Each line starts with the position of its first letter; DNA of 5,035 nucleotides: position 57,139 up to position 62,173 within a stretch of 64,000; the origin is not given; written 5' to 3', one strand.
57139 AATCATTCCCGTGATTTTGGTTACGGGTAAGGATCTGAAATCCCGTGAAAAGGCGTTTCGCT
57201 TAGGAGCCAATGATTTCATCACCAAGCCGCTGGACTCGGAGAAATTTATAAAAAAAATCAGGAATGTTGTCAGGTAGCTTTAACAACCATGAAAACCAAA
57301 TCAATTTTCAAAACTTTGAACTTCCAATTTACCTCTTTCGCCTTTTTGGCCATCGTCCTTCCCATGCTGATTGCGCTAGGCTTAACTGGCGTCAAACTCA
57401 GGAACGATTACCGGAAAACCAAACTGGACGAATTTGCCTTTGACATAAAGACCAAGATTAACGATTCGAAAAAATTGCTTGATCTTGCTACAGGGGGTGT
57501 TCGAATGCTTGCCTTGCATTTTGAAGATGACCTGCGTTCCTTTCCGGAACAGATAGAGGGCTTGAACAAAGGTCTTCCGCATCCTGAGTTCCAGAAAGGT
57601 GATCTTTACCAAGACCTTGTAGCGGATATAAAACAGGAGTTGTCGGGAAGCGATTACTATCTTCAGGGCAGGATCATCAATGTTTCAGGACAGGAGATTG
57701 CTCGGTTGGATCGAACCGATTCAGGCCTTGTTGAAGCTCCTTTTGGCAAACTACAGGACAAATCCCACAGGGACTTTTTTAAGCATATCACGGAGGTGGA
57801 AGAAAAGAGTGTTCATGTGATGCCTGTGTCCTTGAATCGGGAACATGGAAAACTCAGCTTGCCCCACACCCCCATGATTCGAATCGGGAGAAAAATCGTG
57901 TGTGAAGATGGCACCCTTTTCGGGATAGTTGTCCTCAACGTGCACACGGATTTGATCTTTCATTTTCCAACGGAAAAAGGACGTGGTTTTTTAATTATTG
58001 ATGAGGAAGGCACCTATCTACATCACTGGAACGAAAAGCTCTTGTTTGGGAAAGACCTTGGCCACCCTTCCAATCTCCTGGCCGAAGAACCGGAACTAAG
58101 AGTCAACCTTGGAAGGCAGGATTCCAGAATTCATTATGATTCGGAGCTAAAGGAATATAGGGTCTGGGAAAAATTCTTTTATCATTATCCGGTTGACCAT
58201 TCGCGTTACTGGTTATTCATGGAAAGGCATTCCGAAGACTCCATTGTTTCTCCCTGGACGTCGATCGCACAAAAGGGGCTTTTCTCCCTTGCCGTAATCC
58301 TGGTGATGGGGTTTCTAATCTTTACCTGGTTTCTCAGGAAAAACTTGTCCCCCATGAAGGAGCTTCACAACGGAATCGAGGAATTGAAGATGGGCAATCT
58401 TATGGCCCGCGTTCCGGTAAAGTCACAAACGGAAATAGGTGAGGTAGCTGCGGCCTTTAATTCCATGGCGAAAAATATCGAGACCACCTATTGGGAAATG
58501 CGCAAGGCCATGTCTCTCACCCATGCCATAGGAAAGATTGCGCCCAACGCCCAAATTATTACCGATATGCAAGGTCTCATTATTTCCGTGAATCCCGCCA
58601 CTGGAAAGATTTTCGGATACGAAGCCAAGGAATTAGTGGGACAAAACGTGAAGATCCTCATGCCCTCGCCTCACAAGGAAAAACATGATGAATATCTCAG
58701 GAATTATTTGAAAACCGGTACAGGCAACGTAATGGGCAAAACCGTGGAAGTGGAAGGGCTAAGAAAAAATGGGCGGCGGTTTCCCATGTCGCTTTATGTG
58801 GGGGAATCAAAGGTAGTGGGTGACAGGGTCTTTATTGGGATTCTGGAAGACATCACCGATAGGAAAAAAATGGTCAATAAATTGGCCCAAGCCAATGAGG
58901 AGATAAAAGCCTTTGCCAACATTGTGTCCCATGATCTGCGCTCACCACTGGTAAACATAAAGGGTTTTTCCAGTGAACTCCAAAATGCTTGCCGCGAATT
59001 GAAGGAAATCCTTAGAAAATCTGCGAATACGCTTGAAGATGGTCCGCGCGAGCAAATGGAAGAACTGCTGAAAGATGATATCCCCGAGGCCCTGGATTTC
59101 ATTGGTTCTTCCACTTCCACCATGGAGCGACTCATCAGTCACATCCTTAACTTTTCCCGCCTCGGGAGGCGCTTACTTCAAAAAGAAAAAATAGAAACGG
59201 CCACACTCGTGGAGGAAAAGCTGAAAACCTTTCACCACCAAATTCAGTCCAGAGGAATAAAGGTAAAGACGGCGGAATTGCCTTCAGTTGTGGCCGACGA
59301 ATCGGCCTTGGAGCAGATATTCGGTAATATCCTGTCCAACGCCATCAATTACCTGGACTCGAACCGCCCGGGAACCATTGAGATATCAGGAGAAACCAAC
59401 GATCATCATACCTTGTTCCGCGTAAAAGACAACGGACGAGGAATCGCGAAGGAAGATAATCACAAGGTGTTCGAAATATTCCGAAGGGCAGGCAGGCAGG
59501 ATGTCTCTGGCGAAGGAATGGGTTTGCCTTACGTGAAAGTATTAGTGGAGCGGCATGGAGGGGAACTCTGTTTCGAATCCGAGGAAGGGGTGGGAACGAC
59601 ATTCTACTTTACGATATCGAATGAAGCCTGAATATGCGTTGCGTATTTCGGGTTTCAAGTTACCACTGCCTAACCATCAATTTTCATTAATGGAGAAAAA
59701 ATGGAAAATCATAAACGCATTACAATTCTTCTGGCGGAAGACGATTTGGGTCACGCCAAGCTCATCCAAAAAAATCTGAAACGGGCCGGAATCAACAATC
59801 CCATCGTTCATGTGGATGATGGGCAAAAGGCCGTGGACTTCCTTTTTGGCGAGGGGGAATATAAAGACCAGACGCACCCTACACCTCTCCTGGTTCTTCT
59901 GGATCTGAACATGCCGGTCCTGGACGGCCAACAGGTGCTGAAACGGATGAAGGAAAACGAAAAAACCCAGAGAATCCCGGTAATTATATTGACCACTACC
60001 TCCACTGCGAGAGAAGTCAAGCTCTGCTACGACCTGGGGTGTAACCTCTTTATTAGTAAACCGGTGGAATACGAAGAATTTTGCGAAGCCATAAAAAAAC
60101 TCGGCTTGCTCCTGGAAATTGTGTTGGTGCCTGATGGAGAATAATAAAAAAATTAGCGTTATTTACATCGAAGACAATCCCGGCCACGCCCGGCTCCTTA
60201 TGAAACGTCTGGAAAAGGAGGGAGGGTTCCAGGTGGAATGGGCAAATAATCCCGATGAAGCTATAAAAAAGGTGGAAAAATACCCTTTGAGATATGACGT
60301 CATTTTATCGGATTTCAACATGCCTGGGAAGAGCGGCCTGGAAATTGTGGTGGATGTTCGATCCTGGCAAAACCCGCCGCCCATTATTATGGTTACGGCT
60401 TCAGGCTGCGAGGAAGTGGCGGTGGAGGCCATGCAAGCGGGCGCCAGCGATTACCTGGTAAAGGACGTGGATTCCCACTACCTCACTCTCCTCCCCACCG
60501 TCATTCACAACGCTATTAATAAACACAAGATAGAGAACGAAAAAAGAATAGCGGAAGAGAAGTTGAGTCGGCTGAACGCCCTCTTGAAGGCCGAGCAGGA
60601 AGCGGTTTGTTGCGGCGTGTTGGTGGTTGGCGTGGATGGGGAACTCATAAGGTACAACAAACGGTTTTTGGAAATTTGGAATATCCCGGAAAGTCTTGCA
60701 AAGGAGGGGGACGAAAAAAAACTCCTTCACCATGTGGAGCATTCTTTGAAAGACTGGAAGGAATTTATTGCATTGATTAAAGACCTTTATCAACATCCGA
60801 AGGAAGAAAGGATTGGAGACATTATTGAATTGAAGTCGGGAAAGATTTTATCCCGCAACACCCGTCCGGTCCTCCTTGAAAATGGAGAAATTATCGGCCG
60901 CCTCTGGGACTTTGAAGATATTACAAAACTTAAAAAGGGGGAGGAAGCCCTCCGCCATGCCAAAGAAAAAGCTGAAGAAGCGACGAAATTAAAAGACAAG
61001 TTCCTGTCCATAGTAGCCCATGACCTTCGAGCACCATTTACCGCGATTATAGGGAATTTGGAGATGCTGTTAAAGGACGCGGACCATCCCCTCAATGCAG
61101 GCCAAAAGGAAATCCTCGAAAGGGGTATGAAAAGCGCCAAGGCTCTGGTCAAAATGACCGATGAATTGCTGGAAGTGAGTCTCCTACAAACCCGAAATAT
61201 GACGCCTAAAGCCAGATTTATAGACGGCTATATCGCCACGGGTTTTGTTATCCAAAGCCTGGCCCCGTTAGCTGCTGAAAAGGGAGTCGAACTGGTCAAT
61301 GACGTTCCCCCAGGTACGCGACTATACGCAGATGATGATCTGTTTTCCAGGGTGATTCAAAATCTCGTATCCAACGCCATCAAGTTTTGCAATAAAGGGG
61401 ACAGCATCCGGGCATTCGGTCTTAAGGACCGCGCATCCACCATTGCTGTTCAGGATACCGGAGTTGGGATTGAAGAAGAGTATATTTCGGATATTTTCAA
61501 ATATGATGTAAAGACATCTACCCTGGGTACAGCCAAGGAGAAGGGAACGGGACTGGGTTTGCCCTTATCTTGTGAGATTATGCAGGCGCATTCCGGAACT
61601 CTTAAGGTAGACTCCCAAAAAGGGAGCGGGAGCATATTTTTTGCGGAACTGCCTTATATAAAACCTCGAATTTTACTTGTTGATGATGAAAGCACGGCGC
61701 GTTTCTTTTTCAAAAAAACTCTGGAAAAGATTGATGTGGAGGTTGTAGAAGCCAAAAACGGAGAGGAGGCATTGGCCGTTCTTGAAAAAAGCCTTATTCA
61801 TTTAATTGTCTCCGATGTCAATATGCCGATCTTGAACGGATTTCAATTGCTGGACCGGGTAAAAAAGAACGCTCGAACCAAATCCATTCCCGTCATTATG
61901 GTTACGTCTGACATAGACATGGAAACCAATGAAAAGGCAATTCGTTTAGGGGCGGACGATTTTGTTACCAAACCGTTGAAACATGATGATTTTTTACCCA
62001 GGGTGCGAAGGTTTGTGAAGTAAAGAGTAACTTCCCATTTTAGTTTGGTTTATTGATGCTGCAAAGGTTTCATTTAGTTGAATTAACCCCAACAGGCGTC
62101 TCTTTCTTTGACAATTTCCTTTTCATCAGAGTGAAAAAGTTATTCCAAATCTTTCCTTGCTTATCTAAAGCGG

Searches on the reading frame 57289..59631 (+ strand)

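Call 4: search_protein_families(library=pfam, proteins=[window:57289-59631:+], max_evalue=0.01)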
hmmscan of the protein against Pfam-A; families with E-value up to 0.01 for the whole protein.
window:57289-59631:+ (780 aa): 10 families
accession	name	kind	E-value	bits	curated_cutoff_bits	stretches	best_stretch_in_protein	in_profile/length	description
PF02518.31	HATPase_c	-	6.3e-24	85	26.4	1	670-777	2-108/111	Histidine kinase-, DNA gyrase B-, and HSP90-like ATPase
PF13426.13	PAS_9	-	7.1e-14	52.4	27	1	422-524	4-103/103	PAS domain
PF21623.3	HK_sensor_dom_bact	-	1.2e-10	41.5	27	1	122-259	65-204/253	Bacterial histidine kinase, sensor domain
PF00989.32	PAS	-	2.4e-10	40.9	22.6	1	418-522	10-113/113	PAS fold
PF00672.30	HAMP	-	1.2e-09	38.8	25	1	353-398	7-52/53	HAMP domain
PF00512.31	HisKA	-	1.9e-09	37.8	26.9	1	541-626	4-64/66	His Kinase A (phospho-acceptor) domain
PF14501.12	HATPase_c_5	-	5.9e-06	26.6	22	1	673-767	5-93/102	GHKL domain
PF08448.16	PAS_4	-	4e-05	24.3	23.1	1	420-526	6-109/110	PAS fold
PF13188.13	PAS_8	-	0.0024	18.1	21.8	1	418-466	10-55/65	PAS domain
PF24820.1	Diguanyl_cycl_sensor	-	0.0087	16.4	28.1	0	420-472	7-59/109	Diguanylate cyclase-like sensor domain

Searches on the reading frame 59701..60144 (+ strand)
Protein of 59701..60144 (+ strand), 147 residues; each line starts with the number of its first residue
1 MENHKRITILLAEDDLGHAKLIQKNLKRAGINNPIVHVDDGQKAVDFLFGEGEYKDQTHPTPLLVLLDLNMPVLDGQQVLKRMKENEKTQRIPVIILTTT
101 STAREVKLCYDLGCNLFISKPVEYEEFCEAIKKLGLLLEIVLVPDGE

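Call 38: search_protein_families(library=pfam, proteins=[window:59701-60144:+], max_evalue=0.000001)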
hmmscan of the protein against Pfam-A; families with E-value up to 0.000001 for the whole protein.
window:59701-60144:+ (147 aa): 1 family
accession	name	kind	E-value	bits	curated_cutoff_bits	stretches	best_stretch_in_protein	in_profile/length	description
PF00072.30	Response_reg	-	1.8e-17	64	30.2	1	9-132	1-111/111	Response regulator receiver domain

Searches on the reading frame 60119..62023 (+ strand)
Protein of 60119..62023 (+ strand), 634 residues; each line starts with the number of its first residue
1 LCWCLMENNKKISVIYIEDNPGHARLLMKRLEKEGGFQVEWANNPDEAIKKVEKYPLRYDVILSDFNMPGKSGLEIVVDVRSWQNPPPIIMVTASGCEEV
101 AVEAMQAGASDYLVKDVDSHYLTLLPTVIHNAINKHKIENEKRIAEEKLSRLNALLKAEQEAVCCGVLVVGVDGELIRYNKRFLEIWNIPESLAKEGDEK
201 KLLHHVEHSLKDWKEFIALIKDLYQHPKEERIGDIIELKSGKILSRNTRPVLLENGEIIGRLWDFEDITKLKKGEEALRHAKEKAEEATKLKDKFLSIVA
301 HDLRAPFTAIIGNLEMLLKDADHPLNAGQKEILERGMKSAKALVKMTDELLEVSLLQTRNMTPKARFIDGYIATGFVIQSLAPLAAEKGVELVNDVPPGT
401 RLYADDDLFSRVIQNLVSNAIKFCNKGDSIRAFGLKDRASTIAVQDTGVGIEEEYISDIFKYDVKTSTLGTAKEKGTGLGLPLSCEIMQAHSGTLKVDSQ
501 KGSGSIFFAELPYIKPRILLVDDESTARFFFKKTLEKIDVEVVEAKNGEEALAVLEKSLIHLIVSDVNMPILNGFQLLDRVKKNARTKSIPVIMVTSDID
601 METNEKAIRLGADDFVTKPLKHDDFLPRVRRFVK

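Call 38: search_protein_families(library=pfam, proteins=[window:60119-62023:+], max_evalue=0.000001)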
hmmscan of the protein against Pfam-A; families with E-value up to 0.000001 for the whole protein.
window:60119-62023:+ (634 aa): 3 families
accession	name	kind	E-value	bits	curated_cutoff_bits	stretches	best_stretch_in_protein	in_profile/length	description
PF00072.30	Response_reg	-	1.6e-51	173.6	30.2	2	518-629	1-110/111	Response regulator receiver domain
PF02518.31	HATPase_c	-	3.9e-18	66.3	26.4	1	405-513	2-109/111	Histidine kinase-, DNA gyrase B-, and HSP90-like ATPase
PF00512.31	HisKA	-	2.6e-13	50.3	26.9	1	292-357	2-64/66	His Kinase A (phospho-acceptor) domain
